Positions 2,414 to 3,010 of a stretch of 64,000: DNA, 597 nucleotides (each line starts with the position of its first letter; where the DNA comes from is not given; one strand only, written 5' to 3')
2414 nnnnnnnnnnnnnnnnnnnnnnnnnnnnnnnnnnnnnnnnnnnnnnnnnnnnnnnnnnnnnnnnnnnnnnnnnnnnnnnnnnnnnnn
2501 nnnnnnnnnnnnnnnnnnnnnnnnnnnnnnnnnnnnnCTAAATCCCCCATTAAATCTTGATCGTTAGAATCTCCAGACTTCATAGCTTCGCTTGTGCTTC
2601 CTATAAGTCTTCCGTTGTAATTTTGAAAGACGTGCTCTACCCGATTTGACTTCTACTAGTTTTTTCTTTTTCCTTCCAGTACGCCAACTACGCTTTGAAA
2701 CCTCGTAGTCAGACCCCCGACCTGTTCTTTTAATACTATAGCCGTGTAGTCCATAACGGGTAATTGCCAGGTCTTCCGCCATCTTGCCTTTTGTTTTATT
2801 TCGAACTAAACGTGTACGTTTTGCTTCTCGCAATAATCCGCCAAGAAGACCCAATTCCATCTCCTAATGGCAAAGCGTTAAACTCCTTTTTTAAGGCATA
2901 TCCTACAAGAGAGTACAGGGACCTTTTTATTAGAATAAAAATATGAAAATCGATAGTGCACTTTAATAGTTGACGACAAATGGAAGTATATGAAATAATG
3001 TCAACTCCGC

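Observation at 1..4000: Low-GC island with RNA-end-processing and nuclease genes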

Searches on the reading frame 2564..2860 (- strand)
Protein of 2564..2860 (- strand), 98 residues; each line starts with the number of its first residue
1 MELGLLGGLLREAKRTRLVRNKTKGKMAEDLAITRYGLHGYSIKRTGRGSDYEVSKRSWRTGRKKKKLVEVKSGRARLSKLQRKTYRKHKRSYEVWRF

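Call 6: search_protein_families(library=pfam, proteins=[window:2564-2860:-], max_evalue=0.1)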
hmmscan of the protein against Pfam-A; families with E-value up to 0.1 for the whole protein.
window:2564-2860:- (98 aa): 1 family
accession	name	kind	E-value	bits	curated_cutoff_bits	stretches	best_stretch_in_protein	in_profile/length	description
PF08774.17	VRR_NUC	-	0.00094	19.7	23.8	1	60-92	71-105/116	VRR-NUC domain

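Call 16: search_protein_families(library=phrogs, proteins=[window:2564-2860:-], max_evalue=0.01)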
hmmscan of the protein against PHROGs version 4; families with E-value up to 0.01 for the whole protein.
window:2564-2860:- (98 aa): 0 families

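Call 17: search_protein_families(library=padloc, proteins=[window:2564-2860:-], max_evalue=0.01)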
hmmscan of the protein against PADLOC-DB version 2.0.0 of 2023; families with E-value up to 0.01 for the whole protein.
window:2564-2860:- (98 aa): 1 family
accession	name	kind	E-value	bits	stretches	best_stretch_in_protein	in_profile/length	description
PDLC03967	TmtA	-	3.2e-06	23.8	1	16-93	887-969/1063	-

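Call 31: search_protein_families(library=ncbifam, proteins=[window:2564-2860:-], max_evalue=0.01)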
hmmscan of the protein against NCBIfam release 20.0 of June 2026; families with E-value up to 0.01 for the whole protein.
window:2564-2860:- (98 aa): 0 families

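Call 51: find_homologous_proteins(query=window:2564-2860:-, max_evalue=0.001)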
Query window:2564-2860:- (98 aa): 1 proteins with E <= 0.001 among 3 candidates.
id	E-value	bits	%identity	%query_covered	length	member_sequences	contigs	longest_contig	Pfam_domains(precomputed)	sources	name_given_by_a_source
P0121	1.3e-52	194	99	98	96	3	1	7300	-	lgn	-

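Call 59: search_protein_representatives(protein=window:2564-2860:-)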
Query: 98 residues. Proteins with E-value up to 0.001 (for the whole library): 208; up to 1e-10: 21; up to 1e-30: 0. The best 150 are listed.
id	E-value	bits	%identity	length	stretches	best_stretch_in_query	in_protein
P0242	1.4e-16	76.7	53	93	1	14-95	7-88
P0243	1.0e-15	73.9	47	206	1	5-96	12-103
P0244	5.4e-15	71.6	45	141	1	4-98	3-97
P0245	1.2e-14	70.4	45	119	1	11-93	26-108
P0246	1.5e-13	67.0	50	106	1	12-97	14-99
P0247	1.8e-13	66.7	47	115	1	13-97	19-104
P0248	4.1e-13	65.5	48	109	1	11-94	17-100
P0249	4.2e-13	65.5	51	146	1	11-97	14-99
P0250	4.4e-13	65.4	47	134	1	13-97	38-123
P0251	6.3e-13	65.0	46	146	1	13-91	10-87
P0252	2.7e-12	62.9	45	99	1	13-97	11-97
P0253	6.2e-12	61.8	46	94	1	11-94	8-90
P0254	7.0e-12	61.6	39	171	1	9-97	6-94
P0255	7.7e-12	61.5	47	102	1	7-94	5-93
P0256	1.1e-11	60.9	48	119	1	21-97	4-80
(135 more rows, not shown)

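Call 62: search_protein_families(library=pfam, alignment_id=A4, max_evalue=0.01)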
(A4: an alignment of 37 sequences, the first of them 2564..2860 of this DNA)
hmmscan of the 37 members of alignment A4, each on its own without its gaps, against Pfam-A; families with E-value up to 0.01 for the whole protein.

A. member 1, window:2564-2860:- (98 aa): 1 family
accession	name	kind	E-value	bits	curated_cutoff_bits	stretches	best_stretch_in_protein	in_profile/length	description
PF08774.17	VRR_NUC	-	0.00094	19.7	23.8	1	60-92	71-105/116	VRR-NUC domain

B. families by the number of members that match (of 37 scanned): 2 families
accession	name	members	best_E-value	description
PF08774.17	VRR_NUC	4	0.00094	VRR-NUC domain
PF13020.12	NOV_C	1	0.0069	Protein NO VEIN, C-terminal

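Call 63: search_solved_structures(query=A4, max_evalue=1, show_alignments=2)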
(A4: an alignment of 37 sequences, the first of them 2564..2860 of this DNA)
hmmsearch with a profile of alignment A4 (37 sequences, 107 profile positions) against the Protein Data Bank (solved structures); distinct sequences matched with E-value up to 1: 1.
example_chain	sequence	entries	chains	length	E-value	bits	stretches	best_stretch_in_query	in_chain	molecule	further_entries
4jix_A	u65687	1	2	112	0.46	13.8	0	63-105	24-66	Projannalysin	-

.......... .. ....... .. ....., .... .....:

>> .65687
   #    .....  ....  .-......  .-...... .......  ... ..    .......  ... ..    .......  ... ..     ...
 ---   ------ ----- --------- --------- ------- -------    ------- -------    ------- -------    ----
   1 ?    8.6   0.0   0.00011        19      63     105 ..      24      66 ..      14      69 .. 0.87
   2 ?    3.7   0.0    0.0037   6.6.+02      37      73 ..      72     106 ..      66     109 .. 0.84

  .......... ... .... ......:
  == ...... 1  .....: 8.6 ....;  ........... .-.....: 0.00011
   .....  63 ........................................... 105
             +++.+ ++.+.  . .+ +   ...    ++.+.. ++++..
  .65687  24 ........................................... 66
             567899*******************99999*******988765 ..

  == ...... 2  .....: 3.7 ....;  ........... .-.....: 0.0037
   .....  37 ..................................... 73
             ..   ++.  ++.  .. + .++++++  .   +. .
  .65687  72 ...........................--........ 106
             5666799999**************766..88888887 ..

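Call 64: search_protein_families(library=phrogs, alignment_id=A4, max_evalue=0.01)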
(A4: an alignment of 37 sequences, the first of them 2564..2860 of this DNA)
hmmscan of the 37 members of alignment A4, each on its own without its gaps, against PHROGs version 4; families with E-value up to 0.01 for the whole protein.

A. member 1, window:2564-2860:- (98 aa): 0 families

B. families by the number of members that match (of 37 scanned): 4 families
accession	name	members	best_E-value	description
phrog_5702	-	1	0.0054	Holliday junction resolvase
phrog_23846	-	1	0.0076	-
phrog_38728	-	1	0.0083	-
phrog_93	-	1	0.0096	endonuclease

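Call 68: find_related_loci(query=window:2564-2860:-, collection=viral_contigs, flank=4000)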
Query window:2564-2860:- (98 aa) in viral_contigs; peptide patterns used: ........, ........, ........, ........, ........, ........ (x = any residue, [..] = any of these).
27 stretches matched a pattern, but none encodes a relative of the query by tblastn (E <= 1e-3).

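Call 71: find_related_loci(query=A5, collection=viral_contigs, flank=4000)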
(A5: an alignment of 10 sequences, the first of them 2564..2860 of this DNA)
Query A5 (98 aa) in viral_contigs; peptide patterns used: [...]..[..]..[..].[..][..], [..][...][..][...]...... (x = any residue, [..] = any of these).
25 stretches matched a pattern, but none encodes a relative of the query by tblastn (E <= 1e-3).

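Call 73: list_cluster_members(proteins=[P0242, P0243, P0244, P0245, P0246, P0247, P0248, P0249, P0250, P0251])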
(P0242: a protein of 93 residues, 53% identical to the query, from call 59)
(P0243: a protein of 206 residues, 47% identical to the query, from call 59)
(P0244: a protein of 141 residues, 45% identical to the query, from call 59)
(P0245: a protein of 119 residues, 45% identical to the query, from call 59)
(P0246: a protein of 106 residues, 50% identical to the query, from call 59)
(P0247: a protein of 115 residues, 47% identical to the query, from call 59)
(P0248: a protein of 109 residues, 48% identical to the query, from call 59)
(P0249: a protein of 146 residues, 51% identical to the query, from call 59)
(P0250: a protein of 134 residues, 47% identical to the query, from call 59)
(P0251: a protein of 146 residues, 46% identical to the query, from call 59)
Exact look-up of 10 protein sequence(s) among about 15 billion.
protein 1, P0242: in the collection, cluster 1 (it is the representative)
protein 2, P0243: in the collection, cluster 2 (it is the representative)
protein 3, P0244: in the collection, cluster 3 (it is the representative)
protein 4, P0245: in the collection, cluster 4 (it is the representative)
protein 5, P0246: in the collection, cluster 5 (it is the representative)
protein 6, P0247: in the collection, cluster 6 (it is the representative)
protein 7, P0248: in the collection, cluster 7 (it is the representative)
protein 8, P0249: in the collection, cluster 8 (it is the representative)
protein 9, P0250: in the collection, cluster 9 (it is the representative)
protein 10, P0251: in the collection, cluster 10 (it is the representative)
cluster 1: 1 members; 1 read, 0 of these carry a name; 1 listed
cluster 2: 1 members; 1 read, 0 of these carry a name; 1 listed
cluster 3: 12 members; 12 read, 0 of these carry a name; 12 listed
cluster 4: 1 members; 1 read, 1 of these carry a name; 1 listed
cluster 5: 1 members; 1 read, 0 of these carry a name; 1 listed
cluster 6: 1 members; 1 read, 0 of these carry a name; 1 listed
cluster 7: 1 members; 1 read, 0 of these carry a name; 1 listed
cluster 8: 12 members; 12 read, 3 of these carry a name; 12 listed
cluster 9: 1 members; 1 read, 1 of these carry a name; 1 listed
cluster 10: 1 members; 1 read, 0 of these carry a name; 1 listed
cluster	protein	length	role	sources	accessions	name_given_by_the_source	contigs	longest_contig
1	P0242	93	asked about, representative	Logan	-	-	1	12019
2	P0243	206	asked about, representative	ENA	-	-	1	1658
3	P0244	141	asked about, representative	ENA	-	-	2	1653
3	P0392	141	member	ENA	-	-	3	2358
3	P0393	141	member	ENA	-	-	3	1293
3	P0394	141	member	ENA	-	-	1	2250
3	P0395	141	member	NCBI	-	-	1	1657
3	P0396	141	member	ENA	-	-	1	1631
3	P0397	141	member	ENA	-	-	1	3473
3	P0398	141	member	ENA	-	-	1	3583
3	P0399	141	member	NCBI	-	-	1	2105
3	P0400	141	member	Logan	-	-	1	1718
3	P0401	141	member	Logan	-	-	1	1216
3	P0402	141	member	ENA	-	-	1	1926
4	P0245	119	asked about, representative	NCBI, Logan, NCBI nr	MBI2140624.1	hypothetical protein HYU14_06895 [Candidatus Woesearchaeota archaeon] | hypothetical protein [Candidatus Woesearchaeota archaeon]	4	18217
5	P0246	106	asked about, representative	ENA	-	-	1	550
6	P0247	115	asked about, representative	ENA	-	-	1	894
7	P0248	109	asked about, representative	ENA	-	-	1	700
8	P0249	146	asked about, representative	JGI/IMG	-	-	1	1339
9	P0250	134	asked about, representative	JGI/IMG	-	hypothetical protein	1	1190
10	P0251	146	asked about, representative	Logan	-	-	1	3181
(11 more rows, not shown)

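Call 74: predict_structure(alignment_id=A4)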
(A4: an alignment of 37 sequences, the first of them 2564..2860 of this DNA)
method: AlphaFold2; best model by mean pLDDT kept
length: 98 residues; sequences in the alignment: 37
mean_pLDDT: 92.8   pTM: 0.74
mean pLDDT of the five models: 92.8, 92.5, 90.2, 89.4, 89.3
residues with pLDDT >= 90: 84; 70-90: 12; 50-70: 2; < 50: 0
segments of 3 or more residues with pLDDT < 50: none
pLDDT, mean of each block of 10 residues (from residue 1): 79 94 93 94 94 95 95 93 97 94
secondary structure, 60 per line:
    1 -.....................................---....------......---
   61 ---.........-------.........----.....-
elements in order: H2-38 E42-45 E52-57 E64-72 H80-88 E93-97

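Call 77: fold_search(model_id=the predicted structure, library=pdb)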
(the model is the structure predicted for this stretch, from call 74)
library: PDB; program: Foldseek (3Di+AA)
matches with E <= 10: 444; with E <= 0.001: 0
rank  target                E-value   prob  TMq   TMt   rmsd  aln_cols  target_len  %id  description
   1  9qcc_Y                1.0e-02  1.00  0.59  0.17   4.8       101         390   21  Activated XauSPARDA filament assembly with bound dsDNA substrate (released 2025-12-17)
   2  9qcc_M                1.8e-02  1.00  0.54  0.16   4.5        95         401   21  Activated XauSPARDA filament assembly with bound dsDNA substrate (released 2025-12-17)
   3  9qcc_A                7.8e-02  0.99  0.57  0.16   4.1        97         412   20  Activated XauSPARDA filament assembly with bound dsDNA substrate (released 2025-12-17)
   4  9qcc_Q                8.9e-02  0.99  0.55  0.15   4.5        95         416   22  Activated XauSPARDA filament assembly with bound dsDNA substrate (released 2025-12-17)
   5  4qbn_A                8.9e-02  0.97  0.54  0.57   3.3        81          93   25  VRR_NUC domain (released 2014-09-10)
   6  9qcc_E                9.5e-02  0.84  0.35  0.10   5.4        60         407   23  Activated XauSPARDA filament assembly with bound dsDNA substrate (released 2025-12-17)
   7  4f0p_B                1.1e-01  0.54  0.32  0.11   7.1       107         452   10  MspJI Restriction Endonuclease - P31 Form (released 2012-08-08)
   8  3p1z_B                1.2e-01  0.84  0.40  0.24   4.8        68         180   15  Crystal structure of the Aperopyrum pernix RNA splicing endonuclease (released 2011-08-10)
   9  9jt2_B                1.6e-01  0.96  0.46  0.12   4.8        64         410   17  substrate-bound NbaSPARDA complexes (released 2025-04-02)
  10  9jt2_F                2.0e-01  0.93  0.45  0.12   5.2        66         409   18  substrate-bound NbaSPARDA complexes (released 2025-04-02)
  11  4f0p_A                2.0e-01  0.47  0.38  0.12   6.0        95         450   12  MspJI Restriction Endonuclease - P31 Form (released 2012-08-08)
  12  4tkd_B                2.1e-01  0.93  0.50  0.43   3.1        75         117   21  Sulfolobus solfataricus HJC mutants (released 2015-08-12)
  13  9iac_A                2.1e-01  0.21  0.25  0.11   9.9        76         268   10  Structure of the Argonaute-associated Cas4 family protein 1 (ACE1) from Microcystis aeruginosa (MaACE1) (released 2025-04-23)
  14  3fov                  2.2e-01  0.44  0.37  0.36   6.9        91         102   16  Crystal structure of protein RPA0323 of unknown function from Rhodopseudomonas palustris (released 2009-01-13)
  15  4reb_A                2.4e-01  0.80  0.34  0.07   3.4        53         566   28  Structural Insights into 5' Flap DNA Unwinding and Incision by the Human FAN1 Dimer (released 2014-12-24)
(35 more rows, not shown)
